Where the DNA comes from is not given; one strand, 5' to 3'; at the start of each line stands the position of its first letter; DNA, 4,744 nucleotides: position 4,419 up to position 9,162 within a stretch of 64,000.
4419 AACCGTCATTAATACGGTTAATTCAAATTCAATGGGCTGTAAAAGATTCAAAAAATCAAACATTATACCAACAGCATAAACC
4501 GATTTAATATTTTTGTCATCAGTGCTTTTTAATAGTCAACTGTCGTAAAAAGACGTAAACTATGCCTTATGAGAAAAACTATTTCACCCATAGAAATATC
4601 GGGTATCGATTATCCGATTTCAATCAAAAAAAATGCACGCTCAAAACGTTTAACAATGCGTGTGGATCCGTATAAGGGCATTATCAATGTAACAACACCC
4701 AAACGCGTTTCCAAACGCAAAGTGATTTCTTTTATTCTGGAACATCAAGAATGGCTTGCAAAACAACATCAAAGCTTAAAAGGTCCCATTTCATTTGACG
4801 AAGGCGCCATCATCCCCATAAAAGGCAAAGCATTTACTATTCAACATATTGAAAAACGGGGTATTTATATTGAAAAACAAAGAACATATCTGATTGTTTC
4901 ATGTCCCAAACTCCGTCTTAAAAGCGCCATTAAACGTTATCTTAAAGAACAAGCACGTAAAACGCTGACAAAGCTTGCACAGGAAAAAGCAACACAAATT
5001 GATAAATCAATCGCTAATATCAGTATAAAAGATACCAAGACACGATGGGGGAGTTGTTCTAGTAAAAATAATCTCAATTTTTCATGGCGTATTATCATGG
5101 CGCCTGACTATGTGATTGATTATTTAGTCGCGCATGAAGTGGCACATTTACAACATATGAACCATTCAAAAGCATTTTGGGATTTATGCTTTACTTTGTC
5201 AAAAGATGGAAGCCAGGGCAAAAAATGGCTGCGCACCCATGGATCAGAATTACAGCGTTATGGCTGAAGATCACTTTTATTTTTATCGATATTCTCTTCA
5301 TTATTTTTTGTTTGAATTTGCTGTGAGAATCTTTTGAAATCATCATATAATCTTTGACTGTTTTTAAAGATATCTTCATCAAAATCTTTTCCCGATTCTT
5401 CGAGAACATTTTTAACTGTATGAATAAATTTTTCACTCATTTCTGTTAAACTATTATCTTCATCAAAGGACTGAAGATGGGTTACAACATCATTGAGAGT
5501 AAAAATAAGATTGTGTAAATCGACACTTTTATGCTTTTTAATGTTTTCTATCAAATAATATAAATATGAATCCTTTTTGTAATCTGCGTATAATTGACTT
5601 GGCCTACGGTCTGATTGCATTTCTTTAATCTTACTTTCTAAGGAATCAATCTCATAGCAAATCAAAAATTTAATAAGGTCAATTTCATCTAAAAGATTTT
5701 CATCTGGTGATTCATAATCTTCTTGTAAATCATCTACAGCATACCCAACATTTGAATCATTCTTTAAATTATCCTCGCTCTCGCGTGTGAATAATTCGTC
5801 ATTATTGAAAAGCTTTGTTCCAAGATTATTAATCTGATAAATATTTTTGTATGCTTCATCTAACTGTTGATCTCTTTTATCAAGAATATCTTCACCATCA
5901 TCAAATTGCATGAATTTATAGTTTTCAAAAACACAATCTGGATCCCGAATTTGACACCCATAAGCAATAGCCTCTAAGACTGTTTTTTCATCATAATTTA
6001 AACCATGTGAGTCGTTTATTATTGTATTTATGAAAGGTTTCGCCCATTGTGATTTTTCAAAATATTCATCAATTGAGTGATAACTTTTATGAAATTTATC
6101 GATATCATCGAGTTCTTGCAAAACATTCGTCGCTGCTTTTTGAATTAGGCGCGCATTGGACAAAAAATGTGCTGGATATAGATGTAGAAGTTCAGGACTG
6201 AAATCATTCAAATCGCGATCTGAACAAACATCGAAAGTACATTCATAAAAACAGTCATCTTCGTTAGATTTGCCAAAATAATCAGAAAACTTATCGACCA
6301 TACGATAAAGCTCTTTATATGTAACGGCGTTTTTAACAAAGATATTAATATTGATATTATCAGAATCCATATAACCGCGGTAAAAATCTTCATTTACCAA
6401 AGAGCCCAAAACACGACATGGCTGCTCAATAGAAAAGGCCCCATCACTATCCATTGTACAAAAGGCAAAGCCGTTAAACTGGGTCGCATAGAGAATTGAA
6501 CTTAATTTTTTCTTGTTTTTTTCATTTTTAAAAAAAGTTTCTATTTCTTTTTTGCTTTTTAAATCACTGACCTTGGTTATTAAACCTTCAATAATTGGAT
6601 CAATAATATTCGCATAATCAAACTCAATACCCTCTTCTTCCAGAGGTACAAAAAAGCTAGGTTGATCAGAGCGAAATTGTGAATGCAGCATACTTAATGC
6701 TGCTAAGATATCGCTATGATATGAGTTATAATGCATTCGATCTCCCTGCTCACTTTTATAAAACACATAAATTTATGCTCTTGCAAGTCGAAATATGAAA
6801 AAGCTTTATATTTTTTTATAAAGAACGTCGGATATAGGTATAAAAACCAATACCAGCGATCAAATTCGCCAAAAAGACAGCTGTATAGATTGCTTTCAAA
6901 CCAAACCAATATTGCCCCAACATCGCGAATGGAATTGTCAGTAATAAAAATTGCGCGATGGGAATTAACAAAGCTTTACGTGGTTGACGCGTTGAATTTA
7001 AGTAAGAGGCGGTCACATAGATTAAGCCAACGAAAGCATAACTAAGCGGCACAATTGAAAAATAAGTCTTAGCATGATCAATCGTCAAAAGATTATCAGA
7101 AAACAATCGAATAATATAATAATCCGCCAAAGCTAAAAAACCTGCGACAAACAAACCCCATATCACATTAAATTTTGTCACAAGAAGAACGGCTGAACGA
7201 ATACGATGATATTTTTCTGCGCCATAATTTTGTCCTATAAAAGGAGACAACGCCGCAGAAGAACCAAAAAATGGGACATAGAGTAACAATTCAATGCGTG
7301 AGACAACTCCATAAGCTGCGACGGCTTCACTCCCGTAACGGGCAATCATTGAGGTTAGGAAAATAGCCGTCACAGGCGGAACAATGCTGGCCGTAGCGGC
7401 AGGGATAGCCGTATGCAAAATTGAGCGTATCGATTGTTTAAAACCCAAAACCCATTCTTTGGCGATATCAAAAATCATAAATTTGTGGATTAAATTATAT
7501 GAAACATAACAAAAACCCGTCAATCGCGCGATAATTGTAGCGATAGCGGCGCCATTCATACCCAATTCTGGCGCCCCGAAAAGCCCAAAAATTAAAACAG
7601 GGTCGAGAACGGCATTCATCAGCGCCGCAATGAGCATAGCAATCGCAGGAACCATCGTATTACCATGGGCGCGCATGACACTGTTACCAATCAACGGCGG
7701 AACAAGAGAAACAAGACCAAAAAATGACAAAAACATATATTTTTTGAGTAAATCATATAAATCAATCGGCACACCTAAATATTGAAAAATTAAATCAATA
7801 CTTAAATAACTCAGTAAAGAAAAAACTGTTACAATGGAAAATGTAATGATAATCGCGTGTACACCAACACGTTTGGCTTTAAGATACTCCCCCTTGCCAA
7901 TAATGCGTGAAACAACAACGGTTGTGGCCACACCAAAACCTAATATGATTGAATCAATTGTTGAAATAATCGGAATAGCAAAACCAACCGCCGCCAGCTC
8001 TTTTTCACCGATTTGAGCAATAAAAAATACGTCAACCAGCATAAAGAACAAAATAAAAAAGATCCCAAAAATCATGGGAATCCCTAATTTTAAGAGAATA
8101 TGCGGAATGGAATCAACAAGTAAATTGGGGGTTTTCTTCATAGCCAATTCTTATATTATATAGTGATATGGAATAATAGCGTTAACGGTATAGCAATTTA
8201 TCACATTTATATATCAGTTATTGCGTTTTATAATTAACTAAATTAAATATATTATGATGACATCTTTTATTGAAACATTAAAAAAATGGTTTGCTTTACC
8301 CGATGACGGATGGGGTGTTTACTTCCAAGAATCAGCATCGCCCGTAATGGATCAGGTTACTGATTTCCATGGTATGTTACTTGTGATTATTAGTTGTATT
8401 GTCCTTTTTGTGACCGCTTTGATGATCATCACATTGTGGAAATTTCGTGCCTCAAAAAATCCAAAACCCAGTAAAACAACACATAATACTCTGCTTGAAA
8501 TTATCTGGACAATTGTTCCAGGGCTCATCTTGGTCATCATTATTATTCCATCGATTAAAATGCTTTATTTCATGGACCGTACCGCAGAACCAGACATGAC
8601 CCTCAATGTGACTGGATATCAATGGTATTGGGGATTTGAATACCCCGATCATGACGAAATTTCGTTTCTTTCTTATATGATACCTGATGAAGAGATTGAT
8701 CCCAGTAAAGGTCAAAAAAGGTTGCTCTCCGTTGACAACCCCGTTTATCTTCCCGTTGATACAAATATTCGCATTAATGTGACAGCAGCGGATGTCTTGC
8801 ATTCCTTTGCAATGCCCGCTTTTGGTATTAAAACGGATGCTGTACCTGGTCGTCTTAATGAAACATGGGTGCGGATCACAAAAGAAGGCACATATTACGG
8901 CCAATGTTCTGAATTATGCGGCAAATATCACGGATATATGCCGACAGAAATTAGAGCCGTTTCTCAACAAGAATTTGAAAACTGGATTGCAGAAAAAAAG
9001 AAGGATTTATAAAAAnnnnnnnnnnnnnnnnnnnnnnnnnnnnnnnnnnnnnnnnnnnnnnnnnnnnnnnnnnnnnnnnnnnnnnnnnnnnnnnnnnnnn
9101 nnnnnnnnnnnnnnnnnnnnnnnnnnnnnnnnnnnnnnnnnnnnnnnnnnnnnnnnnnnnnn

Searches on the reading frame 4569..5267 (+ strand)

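Call 92: search_protein_families(library=pfam, proteins=[window:4569-5267:+], max_evalue=0.00001)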
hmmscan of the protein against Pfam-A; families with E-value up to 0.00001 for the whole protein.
window:4569-5267:+ (232 aa): 1 family
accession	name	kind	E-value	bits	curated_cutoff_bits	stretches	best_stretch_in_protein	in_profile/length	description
PF01863.23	YgjP-like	-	2.3e-49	168.7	26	1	26-224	1-207/207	YgjP-like, metallopeptidase domain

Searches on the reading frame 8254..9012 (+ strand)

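Call 92: search_protein_families(library=pfam, proteins=[window:8254-9012:+], max_evalue=0.00001)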
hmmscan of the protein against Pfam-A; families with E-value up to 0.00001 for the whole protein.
window:8254-9012:+ (252 aa): 2 families
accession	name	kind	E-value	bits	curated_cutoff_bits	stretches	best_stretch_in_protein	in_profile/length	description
PF00116.26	COX2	-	3.8e-48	162.8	22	1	115-236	1-120/120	Cytochrome C oxidase subunit II, periplasmic domain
PF02790.20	COX2_TM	-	8.2e-25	87.2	22.8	1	20-102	4-87/88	Cytochrome C oxidase subunit II, transmembrane domain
